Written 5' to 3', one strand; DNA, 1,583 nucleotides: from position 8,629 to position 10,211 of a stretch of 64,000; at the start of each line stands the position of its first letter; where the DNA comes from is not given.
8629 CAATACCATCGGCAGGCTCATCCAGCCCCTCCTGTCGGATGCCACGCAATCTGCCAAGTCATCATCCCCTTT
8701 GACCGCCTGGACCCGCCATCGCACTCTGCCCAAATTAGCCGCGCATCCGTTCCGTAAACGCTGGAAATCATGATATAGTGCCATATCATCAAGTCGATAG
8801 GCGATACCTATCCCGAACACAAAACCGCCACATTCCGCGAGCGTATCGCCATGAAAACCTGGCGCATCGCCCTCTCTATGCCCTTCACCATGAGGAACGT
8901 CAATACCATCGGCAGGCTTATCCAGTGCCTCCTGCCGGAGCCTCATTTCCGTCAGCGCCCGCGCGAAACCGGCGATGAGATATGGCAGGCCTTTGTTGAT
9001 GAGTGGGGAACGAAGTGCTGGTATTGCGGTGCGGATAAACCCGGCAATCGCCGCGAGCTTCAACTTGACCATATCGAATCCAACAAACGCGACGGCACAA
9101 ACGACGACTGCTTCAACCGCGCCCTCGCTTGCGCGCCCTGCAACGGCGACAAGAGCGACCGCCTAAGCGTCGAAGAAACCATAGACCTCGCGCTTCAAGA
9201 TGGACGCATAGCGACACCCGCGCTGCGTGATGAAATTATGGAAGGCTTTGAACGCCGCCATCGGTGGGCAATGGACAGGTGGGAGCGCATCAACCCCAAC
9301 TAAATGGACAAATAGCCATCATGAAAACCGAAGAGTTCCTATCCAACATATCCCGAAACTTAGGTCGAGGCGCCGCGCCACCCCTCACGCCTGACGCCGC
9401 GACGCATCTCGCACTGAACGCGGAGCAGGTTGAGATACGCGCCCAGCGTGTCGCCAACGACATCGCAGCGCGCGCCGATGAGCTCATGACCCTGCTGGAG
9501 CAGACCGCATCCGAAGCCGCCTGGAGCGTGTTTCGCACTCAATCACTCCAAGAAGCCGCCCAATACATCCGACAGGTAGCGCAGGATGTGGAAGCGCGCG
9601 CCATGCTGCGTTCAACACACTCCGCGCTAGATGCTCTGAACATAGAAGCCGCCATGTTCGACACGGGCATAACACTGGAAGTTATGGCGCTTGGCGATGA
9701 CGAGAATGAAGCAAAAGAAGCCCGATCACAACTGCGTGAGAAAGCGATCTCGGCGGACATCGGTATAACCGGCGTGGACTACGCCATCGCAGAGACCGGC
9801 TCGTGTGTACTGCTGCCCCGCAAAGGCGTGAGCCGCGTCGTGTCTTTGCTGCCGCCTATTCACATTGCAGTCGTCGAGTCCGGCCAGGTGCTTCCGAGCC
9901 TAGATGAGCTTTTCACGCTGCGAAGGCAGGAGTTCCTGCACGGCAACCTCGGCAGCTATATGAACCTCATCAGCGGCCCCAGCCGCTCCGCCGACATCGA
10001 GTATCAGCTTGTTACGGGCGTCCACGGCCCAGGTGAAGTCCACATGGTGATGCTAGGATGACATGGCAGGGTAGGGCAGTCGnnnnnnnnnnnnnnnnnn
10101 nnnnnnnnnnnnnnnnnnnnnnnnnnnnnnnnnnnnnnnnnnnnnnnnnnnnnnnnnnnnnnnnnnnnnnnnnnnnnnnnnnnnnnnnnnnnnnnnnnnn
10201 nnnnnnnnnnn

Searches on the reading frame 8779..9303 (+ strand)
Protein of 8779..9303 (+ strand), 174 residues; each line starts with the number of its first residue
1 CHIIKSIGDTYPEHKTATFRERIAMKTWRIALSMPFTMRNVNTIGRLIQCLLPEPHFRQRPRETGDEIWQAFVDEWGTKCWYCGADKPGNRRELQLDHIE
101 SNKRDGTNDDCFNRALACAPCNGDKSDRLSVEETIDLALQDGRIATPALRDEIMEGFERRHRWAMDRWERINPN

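Call 5: search_protein_families(library=pfam, proteins=[window:8779-9303:+], max_evalue=0.01)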
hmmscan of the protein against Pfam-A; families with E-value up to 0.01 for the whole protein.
window:8779-9303:+ (174 aa): 2 families
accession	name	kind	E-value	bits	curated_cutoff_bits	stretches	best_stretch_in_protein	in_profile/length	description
PF01844.29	HNH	-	3.9e-07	30.6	21.4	1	80-128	1-47/47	HNH endonuclease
PF02945.21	Endonuclease_7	-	2.4e-05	24.6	23.6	1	59-123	6-61/82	Recombination endonuclease VII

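Call 8: find_homologous_proteins(query=window:8851-9300:+, max_evalue=0.001)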
Query window:8851-9300:+ (150 aa): 15 proteins with E <= 0.001 among 25 candidates.
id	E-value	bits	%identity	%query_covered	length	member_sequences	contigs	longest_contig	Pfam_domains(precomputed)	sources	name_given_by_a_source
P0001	8.8e-102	356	100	100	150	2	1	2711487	PF01844.30,PF02945.22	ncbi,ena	-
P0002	1.0e-59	219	73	85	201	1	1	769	PF01844.30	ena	-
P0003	1.1e-50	189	63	93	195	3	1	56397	PF01844.30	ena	-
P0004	2.1e-50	188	64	81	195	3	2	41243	PF01844.30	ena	-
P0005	2.4e-48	182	57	97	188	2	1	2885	-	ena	-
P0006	9.8e-48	180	65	82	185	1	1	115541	PF01844.30,PF02945.22,PF14279.13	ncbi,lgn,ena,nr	ncbi:MAG: HNH endonuclease [Chloroflexi bacterium]|nr:HNH endonuclease [Chloroflexota bacterium]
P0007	3.9e-47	178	64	79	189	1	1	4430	PF01844.30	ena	-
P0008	5.8e-47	177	63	86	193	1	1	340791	PF01844.30,PF02945.22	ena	-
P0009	8.3e-46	174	70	71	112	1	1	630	PF01844.30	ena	-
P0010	4.5e-45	171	64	80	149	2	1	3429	PF01844.30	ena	-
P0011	1.3e-44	170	63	81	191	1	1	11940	PF01844.30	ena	-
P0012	7.1e-44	167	60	83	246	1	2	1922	PF01844.30,PF14279.13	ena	-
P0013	4.5e-42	161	60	77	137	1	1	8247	PF01844.30,PF02945.22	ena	-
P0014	2.4e-41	159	61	78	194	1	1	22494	PF01844.30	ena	-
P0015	1.0e-30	125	67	57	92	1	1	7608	PF01844.30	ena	-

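Call 9: find_encoding_contigs(protein=window:8851-9300:+, flank=6000, max_places=10)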
Protein window:8851-9300:+ (150 aa): no gene with exactly this product is on record in the collection.

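Call 12: find_encoding_contigs(protein=P0008, flank=6000, max_places=4)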
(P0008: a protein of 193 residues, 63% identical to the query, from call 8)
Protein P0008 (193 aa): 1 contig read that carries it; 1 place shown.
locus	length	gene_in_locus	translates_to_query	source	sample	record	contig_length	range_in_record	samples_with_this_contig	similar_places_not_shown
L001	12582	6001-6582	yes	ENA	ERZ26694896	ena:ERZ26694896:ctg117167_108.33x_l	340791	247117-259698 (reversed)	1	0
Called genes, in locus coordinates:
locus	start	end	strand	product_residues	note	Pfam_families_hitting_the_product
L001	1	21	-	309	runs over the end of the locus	PF12762:DDE_Tnp_IS1595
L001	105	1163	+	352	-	PF02384:N6_Mtase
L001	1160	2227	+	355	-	PF14022:DUF4238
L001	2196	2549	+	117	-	-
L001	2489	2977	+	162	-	-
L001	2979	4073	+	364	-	PF03811:Zn_ribbon_InsA (weak), PF00665:rve (weak), PF13610:DDE_Tnp_IS240, PF13683:rve_3 (weak)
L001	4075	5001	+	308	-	PF01555:N6_N4_Mtase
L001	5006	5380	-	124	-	PF01609:DDE_Tnp_1, PF13612:DDE_Tnp_1_3, PF13586:DDE_Tnp_1_2 (weak)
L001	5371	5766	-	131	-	PF13340:DUF4096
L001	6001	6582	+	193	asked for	PF02945:Endonuclease_7 (weak), PF01844:HNH (weak)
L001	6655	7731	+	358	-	PF01420:Methylase_S (weak)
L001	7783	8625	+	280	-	-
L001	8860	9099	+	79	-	PF04255:DUF433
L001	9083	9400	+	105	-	-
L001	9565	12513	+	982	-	PF04313:HSDR_N, PF04851:ResIII, PF18766:SWI2_SNF2, PF22679:T1R_D3-like (weak)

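Call 13: find_encoding_contigs(protein=P0006, flank=6000, max_places=4)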
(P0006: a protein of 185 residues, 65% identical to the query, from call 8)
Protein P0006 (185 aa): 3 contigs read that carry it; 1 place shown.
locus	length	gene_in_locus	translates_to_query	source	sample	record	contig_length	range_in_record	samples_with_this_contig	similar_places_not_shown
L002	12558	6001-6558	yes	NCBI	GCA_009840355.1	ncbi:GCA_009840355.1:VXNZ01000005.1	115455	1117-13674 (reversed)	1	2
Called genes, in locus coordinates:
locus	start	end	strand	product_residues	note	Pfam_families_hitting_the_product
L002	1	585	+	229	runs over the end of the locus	PF00814:TsaD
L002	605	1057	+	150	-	PF00334:NDK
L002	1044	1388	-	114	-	PF02410:RsfS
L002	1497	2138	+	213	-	PF26887:Phage_T4_End_IV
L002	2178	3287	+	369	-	PF03054:tRNA_Me_trans, PF20259:tRNA_Me_trans_M, PF20258:tRNA_Me_trans_C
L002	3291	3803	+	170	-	PF04978:MST, PF12867:DinB_2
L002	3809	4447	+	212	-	PF01351:RNase_HII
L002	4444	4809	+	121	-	PF02021:UPF0102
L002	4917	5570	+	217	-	PF02581:TMP-TENI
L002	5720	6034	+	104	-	-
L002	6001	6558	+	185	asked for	PF02945:Endonuclease_7 (weak), PF01844:HNH (weak), PF14279:HNH_5 (weak)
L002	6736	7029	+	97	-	PF05973:Gp49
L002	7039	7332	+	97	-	PF21716:dnstrm_HI1420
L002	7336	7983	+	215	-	-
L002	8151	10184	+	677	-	PF03030:H_PPase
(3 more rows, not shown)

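Call 14: find_encoding_contigs(protein=P0003, flank=6000, max_places=4)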
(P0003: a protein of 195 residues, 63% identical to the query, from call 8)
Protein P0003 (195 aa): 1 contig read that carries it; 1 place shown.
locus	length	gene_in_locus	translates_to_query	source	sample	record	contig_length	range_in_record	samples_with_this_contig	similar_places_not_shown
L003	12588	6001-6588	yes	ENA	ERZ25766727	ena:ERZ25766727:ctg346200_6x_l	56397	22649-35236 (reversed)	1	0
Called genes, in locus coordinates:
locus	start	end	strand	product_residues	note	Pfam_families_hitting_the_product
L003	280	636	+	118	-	-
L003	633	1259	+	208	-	-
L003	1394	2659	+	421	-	PF01609:DDE_Tnp_1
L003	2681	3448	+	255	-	-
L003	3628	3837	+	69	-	-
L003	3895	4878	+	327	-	PF12760:Zn_ribbon_IS1595 (weak), PF12762:DDE_Tnp_IS1595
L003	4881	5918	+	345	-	PF01555:N6_N4_Mtase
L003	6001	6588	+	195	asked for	PF01844:HNH (weak)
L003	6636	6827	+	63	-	-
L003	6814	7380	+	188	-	-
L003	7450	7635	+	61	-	-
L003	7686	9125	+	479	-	PF03050:DDE_Tnp_IS66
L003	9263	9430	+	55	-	-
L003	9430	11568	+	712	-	PF02463:SMC_N, PF13476:AAA_23, PF13304:AAA_21 (faint)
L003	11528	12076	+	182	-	-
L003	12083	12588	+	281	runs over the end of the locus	-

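Call 18: find_encoding_contigs(protein=P0016, flank=8000, max_places=6)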
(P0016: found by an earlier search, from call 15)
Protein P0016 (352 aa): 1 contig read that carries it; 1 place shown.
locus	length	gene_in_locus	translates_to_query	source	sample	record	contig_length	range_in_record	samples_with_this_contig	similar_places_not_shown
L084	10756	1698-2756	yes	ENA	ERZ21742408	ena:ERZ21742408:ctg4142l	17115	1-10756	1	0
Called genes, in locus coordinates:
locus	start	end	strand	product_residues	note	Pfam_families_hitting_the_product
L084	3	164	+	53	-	?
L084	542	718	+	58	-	-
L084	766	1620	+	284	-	PF02589:LUD_dom, PF12838:Fer4_7 (faint), PF13187:Fer4_9 (faint), PF00037:Fer4 (faint), PF13183:Fer4_8, PF13237:Fer4_10 (faint), PF13534:Fer4_17 (weak), PF11870:LutB_C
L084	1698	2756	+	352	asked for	PF02589:LUD_dom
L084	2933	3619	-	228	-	PF02595:Gly_kinase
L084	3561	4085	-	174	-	PF02595:Gly_kinase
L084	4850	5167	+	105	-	-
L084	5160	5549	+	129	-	-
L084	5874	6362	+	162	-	PF25145:NfeD1b_N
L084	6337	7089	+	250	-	PF24961:NfeD_membrane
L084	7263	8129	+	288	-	PF01145:Band_7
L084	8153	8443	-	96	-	PF08459:UvrC_RNaseH_dom (weak), PF00633:HHH (faint), PF14520:HHH_5, PF12826:HHH_2 (faint)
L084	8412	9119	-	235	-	PF22920:UvrC_RNaseH, PF08459:UvrC_RNaseH_dom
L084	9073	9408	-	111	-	PF02151:UVR (weak), PF22920:UvrC_RNaseH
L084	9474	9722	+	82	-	-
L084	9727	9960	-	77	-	-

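Call 31: search_protein_families(library=padloc, proteins=[window:8851-9300:+], max_evalue=0.01)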
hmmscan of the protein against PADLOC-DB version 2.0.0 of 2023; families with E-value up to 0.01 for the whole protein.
window:8851-9300:+ (150 aa): 6 families
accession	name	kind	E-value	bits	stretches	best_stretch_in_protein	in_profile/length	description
PDLC00315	PtuB1|PtuB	-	1.4e-05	23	1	47-109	24-84/227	Unknown function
PDLC00345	PtuB1|PtuB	-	0.00056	17.5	1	43-108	41-108/223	Unknown function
PDLC00337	PtuB1|PtuB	-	0.0022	15.9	1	42-109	45-112/216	Unknown function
PDLC00323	PtuB1|PtuB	-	0.0028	15.4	1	41-104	22-83/215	Unknown function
PDLC00325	PtuB1|PtuB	-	0.0077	13.9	0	44-106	42-106/213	Unknown function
PDLC00340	PtuB1|PtuB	-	0.0081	13.8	1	89-110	98-119/268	Unknown function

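Call 32: search_protein_families(library=pfam, proteins=[L003:4881-5915:+, L001:4075-4998:+], max_evalue=0.01)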
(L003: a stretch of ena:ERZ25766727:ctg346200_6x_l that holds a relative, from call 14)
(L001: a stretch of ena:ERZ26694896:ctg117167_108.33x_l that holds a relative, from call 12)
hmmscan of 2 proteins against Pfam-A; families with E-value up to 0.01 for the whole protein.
L003:4881-5915:+ (345 aa): 1 family
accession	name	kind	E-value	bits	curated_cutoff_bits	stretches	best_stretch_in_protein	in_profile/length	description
PF01555.25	N6_N4_Mtase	-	6.4e-22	79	26.7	1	28-329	1-166/221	DNA methylase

L001:4075-4998:+ (308 aa): 1 family
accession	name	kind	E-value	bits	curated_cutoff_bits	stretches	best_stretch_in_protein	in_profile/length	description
PF01555.25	N6_N4_Mtase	-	3.9e-17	63.4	26.7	1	28-257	1-144/221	DNA methylase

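Call 33: search_protein_families(library=ncbifam, proteins=[window:8851-9300:+], max_evalue=0.01)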
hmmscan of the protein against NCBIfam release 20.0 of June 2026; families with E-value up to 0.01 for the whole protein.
window:8851-9300:+ (150 aa): 2 families
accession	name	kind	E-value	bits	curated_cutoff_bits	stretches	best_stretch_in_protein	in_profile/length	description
NF040563.1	guided_IscB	equivalog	9.7e-09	34.8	175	1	35-105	174-239/314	RNA-guided endonuclease IscB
NF049971.1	CRISPR_Cas9d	exception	0.00012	20.9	375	1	48-105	540-597/986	type II CRISPR RNA-guided endonuclease Cas9d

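Call 42: find_encoding_contigs(protein=P0018, flank=6000, max_places=6)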
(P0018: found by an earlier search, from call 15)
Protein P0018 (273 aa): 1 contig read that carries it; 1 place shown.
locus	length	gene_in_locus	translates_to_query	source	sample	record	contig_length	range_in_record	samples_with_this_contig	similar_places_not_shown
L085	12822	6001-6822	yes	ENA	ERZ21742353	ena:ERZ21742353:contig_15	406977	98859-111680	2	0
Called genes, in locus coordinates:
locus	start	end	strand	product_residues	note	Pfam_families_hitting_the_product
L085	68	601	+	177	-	PF02367:TsaE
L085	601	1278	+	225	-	PF00814:TsaD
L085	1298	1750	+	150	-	PF00334:NDK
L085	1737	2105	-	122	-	PF02410:RsfS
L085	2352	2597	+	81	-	-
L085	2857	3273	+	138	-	PF02754:CCG (weak)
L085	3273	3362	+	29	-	-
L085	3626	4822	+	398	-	PF02589:LUD_dom, PF13187:Fer4_9 (faint), PF00037:Fer4 (faint), PF13183:Fer4_8, PF13237:Fer4_10 (faint), PF13534:Fer4_17 (weak), PF11870:LutB_C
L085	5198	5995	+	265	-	PF01555:N6_N4_Mtase, PF01844:HNH (weak)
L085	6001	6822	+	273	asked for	PF02589:LUD_dom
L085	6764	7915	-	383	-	PF02595:Gly_kinase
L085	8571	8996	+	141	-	-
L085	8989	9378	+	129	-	PF01850:PIN (weak)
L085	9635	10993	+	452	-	PF25145:NfeD1b_N, PF24961:NfeD_membrane, PF01957:NfeD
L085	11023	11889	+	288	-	PF01145:Band_7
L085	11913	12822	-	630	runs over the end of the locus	PF01541:GIY-YIG, PF27096:UvrC_M, PF02151:UVR (weak), PF22920:UvrC_RNaseH, PF08459:UvrC_RNaseH_dom, PF00633:HHH (faint), PF14520:HHH_5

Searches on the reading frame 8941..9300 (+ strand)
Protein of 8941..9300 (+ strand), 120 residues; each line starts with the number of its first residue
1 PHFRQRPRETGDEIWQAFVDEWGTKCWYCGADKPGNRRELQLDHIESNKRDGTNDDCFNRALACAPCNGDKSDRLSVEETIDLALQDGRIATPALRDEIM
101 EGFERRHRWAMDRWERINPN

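Call 40: find_related_loci(query=A1, collection=metagenome_contigs, flank=5000)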
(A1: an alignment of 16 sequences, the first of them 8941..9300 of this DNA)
Query A1 (120 aa) in metagenome_contigs; peptide patterns used: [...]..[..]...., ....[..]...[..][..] (x = any residue, [..] = any of these).
348 stretches matched a pattern, but none encodes a relative of the query by tblastn (E <= 1e-3).

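Call 41: find_related_loci(query=A1, collection=viral_contigs, flank=4000)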
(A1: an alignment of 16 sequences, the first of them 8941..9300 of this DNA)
Query A1 (120 aa) in viral_contigs; peptide patterns used: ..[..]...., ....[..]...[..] (x = any residue, [..] = any of these).
78 stretches matched a pattern, but none encodes a relative of the query by tblastn (E <= 1e-3).

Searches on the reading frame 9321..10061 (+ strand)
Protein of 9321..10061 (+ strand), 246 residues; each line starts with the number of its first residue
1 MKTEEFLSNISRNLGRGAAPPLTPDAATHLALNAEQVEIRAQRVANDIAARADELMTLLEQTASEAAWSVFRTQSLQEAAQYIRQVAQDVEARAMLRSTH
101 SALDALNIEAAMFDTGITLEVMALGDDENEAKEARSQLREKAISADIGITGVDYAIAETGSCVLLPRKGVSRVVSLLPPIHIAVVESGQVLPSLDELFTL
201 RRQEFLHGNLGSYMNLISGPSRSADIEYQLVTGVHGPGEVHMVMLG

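Call 5: search_protein_families(library=pfam, proteins=[window:9321-10061:+], max_evalue=0.01)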
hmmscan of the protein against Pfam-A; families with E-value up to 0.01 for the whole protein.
window:9321-10061:+ (246 aa): 1 family
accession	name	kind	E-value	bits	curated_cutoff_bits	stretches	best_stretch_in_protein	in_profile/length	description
PF02589.21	LUD_dom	-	5e-36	124.6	22.6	1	62-244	7-188/189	LUD domain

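Call 15: list_cluster_members(proteins=[P0001, window:9321-10058:+, window:10083-11231:-])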
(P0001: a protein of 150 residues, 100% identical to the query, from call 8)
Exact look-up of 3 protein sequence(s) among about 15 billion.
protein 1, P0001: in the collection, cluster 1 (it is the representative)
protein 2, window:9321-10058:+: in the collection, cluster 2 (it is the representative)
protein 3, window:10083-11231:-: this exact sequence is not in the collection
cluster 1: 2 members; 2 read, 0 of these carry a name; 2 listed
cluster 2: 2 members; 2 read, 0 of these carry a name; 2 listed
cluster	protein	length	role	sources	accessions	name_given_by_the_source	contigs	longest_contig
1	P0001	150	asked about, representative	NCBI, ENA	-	-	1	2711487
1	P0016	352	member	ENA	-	-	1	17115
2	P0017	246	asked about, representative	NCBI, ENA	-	-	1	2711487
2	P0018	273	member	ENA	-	-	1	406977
